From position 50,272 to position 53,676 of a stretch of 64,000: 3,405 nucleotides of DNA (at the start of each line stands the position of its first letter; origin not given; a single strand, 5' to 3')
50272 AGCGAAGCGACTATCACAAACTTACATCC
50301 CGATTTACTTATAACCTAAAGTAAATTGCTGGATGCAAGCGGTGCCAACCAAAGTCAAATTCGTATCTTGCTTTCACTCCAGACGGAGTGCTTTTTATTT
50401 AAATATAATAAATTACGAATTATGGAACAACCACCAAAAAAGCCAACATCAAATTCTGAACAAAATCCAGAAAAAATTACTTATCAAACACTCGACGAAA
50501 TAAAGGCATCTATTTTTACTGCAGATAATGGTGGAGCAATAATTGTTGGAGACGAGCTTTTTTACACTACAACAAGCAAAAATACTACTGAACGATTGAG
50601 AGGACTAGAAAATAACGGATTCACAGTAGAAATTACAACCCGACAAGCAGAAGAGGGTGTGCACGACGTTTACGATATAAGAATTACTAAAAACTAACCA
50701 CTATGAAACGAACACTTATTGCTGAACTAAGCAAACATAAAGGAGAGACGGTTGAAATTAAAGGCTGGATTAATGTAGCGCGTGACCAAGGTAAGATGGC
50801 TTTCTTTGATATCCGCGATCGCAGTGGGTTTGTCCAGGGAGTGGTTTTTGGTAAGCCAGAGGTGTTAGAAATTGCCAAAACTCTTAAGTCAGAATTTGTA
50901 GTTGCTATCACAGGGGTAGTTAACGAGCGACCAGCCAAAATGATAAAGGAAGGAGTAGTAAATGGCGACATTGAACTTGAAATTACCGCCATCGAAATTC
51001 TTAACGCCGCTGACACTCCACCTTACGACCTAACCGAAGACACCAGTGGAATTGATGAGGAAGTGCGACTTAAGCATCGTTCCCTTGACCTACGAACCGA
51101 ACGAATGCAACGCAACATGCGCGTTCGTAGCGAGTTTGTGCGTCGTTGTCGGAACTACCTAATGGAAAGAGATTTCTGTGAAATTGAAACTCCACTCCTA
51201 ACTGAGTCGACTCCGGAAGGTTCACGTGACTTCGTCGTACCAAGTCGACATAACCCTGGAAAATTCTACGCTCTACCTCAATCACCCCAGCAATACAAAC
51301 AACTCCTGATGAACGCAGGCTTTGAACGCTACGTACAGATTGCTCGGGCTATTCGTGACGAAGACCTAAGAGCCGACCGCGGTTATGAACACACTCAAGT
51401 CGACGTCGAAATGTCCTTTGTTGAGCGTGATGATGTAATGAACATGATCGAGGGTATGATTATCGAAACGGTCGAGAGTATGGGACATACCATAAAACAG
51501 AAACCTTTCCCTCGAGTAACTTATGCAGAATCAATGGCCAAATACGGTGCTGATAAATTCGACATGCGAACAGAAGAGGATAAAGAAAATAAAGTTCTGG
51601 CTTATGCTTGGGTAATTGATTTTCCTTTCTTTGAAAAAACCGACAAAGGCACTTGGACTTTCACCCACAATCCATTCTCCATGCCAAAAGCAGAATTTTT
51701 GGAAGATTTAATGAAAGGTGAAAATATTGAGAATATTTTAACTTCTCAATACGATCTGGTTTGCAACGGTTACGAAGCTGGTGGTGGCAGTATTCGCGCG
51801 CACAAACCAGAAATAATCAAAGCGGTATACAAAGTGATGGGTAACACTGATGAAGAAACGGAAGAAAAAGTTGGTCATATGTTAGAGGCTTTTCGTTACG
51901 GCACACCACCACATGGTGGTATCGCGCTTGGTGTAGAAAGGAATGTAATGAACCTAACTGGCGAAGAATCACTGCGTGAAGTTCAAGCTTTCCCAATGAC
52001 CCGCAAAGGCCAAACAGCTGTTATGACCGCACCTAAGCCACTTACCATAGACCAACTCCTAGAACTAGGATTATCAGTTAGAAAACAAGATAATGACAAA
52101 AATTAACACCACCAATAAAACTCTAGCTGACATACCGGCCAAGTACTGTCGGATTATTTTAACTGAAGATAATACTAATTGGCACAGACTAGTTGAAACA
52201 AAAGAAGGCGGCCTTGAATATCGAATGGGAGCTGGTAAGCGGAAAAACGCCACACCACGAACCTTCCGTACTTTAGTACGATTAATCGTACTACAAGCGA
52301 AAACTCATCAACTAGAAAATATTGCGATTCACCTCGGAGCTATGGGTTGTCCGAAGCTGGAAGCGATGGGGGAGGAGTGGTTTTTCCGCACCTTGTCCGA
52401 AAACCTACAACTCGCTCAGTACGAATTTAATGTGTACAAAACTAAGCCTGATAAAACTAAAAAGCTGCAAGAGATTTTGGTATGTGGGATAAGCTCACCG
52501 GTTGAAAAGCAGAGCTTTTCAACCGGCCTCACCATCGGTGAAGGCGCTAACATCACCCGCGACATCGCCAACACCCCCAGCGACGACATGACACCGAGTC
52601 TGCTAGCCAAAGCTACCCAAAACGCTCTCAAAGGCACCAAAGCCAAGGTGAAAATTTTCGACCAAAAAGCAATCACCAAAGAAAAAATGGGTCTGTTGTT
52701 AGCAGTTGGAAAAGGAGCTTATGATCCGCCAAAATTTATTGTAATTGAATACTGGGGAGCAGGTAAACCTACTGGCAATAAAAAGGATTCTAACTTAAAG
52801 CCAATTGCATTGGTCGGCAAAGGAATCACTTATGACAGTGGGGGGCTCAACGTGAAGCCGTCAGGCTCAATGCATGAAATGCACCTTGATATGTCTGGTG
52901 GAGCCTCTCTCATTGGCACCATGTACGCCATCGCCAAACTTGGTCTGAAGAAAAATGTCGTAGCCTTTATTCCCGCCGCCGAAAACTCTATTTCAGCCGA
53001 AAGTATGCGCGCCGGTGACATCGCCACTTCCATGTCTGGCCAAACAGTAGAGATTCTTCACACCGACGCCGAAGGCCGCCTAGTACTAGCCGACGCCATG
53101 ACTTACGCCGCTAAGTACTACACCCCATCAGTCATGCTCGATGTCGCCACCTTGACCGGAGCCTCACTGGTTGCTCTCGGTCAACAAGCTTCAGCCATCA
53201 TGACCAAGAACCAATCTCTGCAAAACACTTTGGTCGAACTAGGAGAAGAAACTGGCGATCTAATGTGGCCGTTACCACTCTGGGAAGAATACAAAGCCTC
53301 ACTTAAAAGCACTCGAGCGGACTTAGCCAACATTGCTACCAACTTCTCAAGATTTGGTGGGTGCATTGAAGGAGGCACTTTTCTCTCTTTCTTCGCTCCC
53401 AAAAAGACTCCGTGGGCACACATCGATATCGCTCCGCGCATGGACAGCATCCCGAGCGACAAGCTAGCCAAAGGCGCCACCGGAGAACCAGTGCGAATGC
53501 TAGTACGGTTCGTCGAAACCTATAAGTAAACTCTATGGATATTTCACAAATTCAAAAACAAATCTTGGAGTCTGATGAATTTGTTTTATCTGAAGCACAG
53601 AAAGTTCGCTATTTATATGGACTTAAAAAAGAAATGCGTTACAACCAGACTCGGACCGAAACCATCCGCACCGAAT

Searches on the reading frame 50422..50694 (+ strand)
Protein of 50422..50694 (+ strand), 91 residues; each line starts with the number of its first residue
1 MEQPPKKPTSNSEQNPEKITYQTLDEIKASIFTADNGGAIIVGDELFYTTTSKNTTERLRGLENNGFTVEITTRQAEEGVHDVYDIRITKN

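Call 22: find_homologous_proteins(query=window:50422-50694:+)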
Query window:50422-50694:+ (91 aa): 1 proteins with E <= 0.001 among 1 candidates.
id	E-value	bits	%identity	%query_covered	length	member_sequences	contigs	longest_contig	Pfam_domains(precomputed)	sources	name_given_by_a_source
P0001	1.6e-52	193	100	100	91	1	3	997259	-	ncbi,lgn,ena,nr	ncbi:hypothetical protein H6784_01050 [Candidatus Nomurabacteria bacterium]|nr:hypothetical protein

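Call 39: search_protein_families(library=pfam, proteins=[window:50422-50694:+])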
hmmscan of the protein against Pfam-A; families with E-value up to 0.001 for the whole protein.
window:50422-50694:+ (91 aa): 0 families

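Call 46: find_encoding_contigs(protein=P0001, flank=1500, max_places=6)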
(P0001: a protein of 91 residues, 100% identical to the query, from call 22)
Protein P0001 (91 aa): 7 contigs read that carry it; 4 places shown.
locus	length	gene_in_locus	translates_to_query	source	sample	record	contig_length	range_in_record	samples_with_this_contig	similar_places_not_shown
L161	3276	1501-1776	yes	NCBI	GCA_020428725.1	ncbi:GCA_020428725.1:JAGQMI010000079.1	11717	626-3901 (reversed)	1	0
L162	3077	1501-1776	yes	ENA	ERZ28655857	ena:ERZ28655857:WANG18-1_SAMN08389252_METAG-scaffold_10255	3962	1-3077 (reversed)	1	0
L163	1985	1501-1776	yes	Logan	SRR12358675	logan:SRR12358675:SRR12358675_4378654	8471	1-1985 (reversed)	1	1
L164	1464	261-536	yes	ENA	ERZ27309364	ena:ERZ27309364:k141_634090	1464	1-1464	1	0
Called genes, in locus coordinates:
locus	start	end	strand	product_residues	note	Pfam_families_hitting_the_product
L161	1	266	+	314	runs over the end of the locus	PF00579:tRNA-synt_1b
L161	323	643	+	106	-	-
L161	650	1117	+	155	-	-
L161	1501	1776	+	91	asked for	-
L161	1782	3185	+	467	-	PF01336:tRNA_anti-codon, PF00152:tRNA-synt_2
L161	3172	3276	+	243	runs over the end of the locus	PF02789:Peptidase_M17_N (faint), PF00883:Peptidase_M17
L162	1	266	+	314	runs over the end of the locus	PF00579:tRNA-synt_1b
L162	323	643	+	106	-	-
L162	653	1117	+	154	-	-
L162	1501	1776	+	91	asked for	-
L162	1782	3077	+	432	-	?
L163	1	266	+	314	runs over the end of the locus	PF00579:tRNA-synt_1b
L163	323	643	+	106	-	-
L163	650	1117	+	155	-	-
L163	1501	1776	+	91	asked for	-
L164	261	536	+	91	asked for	-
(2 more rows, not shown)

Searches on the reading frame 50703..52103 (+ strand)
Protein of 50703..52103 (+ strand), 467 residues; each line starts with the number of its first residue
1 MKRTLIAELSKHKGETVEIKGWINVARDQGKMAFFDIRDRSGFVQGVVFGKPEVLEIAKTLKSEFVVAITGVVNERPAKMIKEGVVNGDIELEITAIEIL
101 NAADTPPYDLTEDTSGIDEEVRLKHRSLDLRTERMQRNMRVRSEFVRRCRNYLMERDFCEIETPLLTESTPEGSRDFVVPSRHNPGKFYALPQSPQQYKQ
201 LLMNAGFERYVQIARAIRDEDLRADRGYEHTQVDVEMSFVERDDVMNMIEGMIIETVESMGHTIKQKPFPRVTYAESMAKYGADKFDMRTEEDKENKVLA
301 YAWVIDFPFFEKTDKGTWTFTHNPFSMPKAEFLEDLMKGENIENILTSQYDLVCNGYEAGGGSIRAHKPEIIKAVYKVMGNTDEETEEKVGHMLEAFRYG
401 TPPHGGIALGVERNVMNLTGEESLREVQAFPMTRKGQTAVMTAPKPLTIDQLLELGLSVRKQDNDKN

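Call 10: find_related_loci(query=window:50703-52103:+, collection=genome_contigs, flank=4000)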
Query window:50703-52103:+ (467 aa) in genome_contigs; peptide patterns used: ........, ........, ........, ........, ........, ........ (x = any residue, [..] = any of these).
126 stretches matched a pattern; 93 encode a relative of the query (tblastn E <= 1e-3); the best 80 are kept; 80 distinct loci.
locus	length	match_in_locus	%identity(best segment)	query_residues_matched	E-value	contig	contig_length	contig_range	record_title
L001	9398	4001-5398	86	1-466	0e+0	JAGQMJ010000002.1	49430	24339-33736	MAG: Candidatus Kaiserbacteria bacterium isolate HKST-UBA39 NODE_2_length_49430_cov_6.594087, whole genome shotgun seque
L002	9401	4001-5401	85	1-467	0e+0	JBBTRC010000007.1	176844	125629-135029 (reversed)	MAG: Patescibacteria group bacterium isolate H41-bin044_1 H41_bin044_1_000000000007, whole genome shotgun sequence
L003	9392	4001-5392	86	1-464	0e+0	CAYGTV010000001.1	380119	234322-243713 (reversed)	MAG TPA_asm: uncultured Candidatus Saccharibacteria bacterium isolate ERP117304_co2_145 genome assembly, contig: NODE_23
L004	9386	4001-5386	85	1-462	0e+0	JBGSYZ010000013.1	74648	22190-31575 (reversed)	MAG: Candidatus Paceibacteria bacterium isolate JTS-AC487 k141_3403678, whole genome shotgun sequence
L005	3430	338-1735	82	1-466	0e+0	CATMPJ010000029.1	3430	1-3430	MAG: uncultured bacterium isolate SRR3962773_bin.21_MetaWRAP_v1.3_MAG genome assembly, contig: ERZ505245.9224, whole gen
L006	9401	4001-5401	84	1-467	0e+0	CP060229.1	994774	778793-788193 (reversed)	MAG: Candidatus Nomurabacteria bacterium isolate HK-STAS-PATE-25 chromosome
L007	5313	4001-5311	72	3-439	0e+0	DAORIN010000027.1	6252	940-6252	MAG TPA_asm: Candidatus Paceibacterota bacterium isolate AMR_MDS_5576 NODE_2335_length_6252_cov_5.480394, whole genome s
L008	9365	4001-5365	67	3-461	0e+0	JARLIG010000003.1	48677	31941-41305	MAG: Candidatus Paceibacterota bacterium isolate MAG_BO118 MetaBAT2_Bin_118_Oxic_k141_313359, whole genome shotgun seque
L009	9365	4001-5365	67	3-461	0e+0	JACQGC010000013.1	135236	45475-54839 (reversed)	MAG: Candidatus Nomurabacteria bacterium isolate NC_groundwater_1063_Pr2_B-0.1um_42_14 rattlesnake_spring_18_scaffold_14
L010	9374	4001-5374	68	3-461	0e+0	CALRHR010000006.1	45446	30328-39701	MAG: Candidatus Nomurabacteria bacterium isolate TrH-25oct19-200 genome assembly, contig: TrH-25oct19-C1303, whole genom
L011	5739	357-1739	66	3-462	0e+0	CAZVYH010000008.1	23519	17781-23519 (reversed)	MAG TPA_asm: uncultured Candidatus Saccharibacteria bacterium isolate SRP173033_co2_252 genome assembly, contig: NODE_79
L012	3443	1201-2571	65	3-462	0e+0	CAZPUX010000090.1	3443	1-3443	MAG TPA_asm: uncultured Candidatus Saccharibacteria bacterium isolate SRP193066_co2_430 genome assembly, contig: NODE_15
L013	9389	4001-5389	87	1-463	0e+0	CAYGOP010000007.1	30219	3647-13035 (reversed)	MAG TPA_asm: uncultured Candidatus Saccharibacteria bacterium isolate ERP117304_co1_139 genome assembly, contig: NODE_16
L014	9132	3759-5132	65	1-461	0e+0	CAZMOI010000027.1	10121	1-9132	MAG TPA_asm: uncultured Candidatus Saccharibacteria bacterium isolate binchicken_co266_262 genome assembly, contig: NODE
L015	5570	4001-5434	62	3-462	0e+0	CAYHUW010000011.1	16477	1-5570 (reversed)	MAG TPA_asm: uncultured Candidatus Saccharibacteria bacterium isolate ERP119705_co17_1001 genome assembly, contig: NODE_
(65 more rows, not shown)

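Call 19: find_related_loci(query=window:50703-52103:+, collection=metagenome_contigs, flank=3000)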
Query window:50703-52103:+ (467 aa) in metagenome_contigs; peptide patterns used: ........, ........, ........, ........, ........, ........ (x = any residue, [..] = any of these).
212 stretches matched a pattern; 157 encode a relative of the query (tblastn E <= 1e-3); the best 80 are kept; 80 distinct loci.
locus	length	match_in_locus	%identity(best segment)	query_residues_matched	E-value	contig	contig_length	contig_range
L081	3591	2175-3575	87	1-467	0e+0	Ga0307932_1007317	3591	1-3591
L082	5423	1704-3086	87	1-461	0e+0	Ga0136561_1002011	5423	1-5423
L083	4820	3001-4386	86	1-462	0e+0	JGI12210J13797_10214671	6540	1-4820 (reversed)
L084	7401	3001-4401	85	1-467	0e+0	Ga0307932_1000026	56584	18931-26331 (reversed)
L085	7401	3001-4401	85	1-467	0e+0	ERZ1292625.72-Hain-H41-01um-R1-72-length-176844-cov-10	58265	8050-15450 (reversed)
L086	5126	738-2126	86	1-463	0e+0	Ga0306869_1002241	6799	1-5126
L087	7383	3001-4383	86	1-461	0e+0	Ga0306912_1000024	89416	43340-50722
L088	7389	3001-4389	85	1-463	0e+0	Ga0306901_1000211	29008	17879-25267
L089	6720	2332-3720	85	1-463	0e+0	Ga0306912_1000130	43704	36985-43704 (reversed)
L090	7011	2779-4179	84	1-467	0e+0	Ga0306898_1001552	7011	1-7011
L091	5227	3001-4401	84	1-467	0e+0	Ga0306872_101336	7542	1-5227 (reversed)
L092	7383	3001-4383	84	1-461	0e+0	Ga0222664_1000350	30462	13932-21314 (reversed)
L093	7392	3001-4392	84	1-464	0e+0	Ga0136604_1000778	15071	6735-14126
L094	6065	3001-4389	83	1-463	0e+0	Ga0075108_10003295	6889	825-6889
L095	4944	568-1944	84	1-459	0e+0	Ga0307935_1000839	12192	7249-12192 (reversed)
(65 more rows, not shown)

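Call 39: search_protein_families(library=pfam, proteins=[window:50703-52103:+])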
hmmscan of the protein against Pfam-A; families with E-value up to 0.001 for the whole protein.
window:50703-52103:+ (467 aa): 2 families
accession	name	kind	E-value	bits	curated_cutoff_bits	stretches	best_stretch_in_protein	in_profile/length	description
PF00152.25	tRNA-synt_2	-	7.1e-106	354.2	25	1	118-433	1-307/308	tRNA synthetases class II (D, K and N)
PF01336.31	tRNA_anti-codon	-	6.1e-17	61.8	27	1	17-100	1-75/75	OB-fold nucleic acid binding domain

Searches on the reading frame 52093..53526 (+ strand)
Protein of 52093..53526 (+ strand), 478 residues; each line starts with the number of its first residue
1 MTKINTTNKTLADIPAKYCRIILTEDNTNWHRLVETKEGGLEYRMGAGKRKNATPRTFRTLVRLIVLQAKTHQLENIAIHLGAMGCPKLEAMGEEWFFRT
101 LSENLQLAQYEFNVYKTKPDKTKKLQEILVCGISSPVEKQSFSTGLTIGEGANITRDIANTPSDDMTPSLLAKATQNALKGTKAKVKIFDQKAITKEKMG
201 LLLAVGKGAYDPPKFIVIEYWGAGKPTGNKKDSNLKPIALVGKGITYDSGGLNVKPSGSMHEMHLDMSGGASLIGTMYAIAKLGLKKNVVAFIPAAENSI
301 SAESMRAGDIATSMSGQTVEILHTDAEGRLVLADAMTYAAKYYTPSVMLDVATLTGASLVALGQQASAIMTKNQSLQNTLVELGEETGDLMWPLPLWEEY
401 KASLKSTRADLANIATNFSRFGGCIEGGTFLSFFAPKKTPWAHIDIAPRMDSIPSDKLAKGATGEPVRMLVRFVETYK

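Call 39: search_protein_families(library=pfam, proteins=[window:52093-53526:+])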
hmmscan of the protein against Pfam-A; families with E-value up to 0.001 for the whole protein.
window:52093-53526:+ (478 aa): 2 families
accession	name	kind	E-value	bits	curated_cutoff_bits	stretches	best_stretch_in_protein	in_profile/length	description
PF00883.26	Peptidase_M17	-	1.6e-108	363.1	25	1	153-471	1-310/310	Cytosol aminopeptidase family, catalytic domain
PF02789.23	Peptidase_M17_N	-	2.6e-05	24.6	23.4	1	46-119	59-129/129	Cytosol aminopeptidase family, N-terminal domain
